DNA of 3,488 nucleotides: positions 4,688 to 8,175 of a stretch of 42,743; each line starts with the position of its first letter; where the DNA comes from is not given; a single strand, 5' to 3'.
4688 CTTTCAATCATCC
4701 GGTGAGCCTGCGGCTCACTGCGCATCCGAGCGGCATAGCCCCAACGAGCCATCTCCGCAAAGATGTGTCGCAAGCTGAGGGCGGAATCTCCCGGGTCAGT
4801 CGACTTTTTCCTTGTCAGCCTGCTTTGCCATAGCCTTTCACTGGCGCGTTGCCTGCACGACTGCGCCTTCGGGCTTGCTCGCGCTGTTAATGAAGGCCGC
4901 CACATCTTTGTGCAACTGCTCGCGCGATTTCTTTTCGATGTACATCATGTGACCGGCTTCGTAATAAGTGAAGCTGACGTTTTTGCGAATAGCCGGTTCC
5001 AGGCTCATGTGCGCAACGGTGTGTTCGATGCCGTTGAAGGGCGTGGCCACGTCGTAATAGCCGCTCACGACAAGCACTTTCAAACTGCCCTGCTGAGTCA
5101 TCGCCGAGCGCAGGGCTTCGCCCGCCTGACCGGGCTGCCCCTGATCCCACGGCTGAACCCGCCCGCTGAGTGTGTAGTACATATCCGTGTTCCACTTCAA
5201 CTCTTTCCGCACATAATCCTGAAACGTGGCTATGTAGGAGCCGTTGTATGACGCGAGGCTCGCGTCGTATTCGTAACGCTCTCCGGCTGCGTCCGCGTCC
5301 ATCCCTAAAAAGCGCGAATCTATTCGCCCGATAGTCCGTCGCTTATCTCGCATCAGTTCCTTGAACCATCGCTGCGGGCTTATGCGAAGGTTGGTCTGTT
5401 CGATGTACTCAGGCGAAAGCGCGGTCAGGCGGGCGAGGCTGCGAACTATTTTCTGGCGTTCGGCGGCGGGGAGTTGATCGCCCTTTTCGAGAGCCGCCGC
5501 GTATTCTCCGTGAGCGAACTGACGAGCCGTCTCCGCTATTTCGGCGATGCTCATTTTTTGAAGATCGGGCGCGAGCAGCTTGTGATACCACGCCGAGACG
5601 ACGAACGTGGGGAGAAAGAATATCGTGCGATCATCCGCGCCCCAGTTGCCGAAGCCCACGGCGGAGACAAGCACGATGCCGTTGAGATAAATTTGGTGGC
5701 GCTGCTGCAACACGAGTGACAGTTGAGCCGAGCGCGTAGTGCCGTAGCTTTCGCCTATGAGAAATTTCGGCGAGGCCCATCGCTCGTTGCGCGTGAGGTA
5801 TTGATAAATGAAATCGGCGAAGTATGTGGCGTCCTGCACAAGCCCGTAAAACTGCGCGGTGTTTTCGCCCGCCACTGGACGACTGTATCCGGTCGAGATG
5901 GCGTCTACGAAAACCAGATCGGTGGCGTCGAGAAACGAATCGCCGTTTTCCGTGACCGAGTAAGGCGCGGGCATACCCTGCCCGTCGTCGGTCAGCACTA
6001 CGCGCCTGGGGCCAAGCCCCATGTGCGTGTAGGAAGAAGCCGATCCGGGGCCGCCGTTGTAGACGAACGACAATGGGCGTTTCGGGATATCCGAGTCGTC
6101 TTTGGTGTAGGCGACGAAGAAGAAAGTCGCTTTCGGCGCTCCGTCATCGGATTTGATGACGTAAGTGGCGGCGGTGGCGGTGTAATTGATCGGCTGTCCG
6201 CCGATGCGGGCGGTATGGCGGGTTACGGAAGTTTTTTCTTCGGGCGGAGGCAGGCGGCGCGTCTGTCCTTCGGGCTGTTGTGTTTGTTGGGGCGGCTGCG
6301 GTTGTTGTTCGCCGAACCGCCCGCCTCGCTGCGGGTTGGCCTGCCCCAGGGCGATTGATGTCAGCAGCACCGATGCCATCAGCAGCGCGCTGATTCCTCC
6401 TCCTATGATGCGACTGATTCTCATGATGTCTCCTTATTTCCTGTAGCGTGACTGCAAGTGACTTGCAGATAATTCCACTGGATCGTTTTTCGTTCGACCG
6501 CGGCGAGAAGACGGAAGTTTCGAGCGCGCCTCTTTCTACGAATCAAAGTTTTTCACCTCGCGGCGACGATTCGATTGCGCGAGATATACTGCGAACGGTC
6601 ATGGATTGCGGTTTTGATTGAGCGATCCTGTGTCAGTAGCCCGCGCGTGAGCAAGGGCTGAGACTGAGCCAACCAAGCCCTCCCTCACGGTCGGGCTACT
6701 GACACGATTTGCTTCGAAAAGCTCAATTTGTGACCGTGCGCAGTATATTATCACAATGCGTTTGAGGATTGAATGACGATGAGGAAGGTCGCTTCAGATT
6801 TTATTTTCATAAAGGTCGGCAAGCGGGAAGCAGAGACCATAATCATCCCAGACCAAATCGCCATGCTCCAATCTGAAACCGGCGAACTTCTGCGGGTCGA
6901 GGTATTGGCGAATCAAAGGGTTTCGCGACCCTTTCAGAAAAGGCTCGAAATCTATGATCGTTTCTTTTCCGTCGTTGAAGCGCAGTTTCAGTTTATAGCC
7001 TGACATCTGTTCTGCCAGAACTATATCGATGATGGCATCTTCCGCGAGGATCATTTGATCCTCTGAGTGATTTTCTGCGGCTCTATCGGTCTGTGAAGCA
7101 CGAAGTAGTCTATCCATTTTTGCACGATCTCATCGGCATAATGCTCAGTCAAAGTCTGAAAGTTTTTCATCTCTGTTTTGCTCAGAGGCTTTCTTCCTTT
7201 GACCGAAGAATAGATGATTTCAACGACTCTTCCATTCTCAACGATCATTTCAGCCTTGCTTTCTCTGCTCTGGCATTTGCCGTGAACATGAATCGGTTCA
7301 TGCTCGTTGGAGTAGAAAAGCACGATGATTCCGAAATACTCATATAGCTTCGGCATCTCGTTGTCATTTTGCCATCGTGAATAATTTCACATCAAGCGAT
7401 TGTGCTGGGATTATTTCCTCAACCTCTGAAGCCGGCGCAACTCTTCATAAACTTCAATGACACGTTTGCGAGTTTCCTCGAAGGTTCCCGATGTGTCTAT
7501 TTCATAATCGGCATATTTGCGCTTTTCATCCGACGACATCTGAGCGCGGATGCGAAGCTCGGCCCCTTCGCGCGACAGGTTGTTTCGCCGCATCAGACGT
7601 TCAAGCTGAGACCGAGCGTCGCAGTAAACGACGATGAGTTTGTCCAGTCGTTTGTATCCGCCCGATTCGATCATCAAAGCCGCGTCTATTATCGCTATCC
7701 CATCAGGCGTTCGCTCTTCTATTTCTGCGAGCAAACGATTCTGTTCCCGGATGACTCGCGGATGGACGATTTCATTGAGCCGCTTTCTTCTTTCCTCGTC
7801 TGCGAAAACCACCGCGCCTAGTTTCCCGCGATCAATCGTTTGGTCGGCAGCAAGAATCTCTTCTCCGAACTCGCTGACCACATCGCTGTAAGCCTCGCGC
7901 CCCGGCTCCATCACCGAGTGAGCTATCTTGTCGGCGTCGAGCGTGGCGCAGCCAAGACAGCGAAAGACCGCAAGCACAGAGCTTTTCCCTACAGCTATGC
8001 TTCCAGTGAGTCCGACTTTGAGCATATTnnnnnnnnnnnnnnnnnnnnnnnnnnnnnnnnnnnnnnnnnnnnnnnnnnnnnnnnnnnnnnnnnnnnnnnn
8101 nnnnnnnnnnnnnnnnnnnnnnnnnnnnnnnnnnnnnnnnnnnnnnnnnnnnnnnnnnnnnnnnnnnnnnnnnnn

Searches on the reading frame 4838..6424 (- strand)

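Call 80: search_protein_families(library=pfam, proteins=[window:4838-6424:-], max_evalue=0.0001)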
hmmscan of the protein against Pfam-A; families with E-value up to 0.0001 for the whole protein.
window:4838-6424:- (528 aa): 1 family
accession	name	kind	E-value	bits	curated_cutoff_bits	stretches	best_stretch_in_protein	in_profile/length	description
PF00450.28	Peptidase_S10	-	8.2e-13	48.9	21.9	1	97-477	23-364/420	Serine carboxypeptidase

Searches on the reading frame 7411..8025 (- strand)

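Call 80: search_protein_families(library=pfam, proteins=[window:7411-8025:-], max_evalue=0.0001)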
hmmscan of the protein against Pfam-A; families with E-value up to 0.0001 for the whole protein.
window:7411-8025:- (204 aa): 1 family
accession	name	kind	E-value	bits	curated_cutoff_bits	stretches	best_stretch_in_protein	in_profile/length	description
PF01121.26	CoaE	-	3.8e-49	167.2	27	1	4-182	3-178/180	Dephospho-CoA kinase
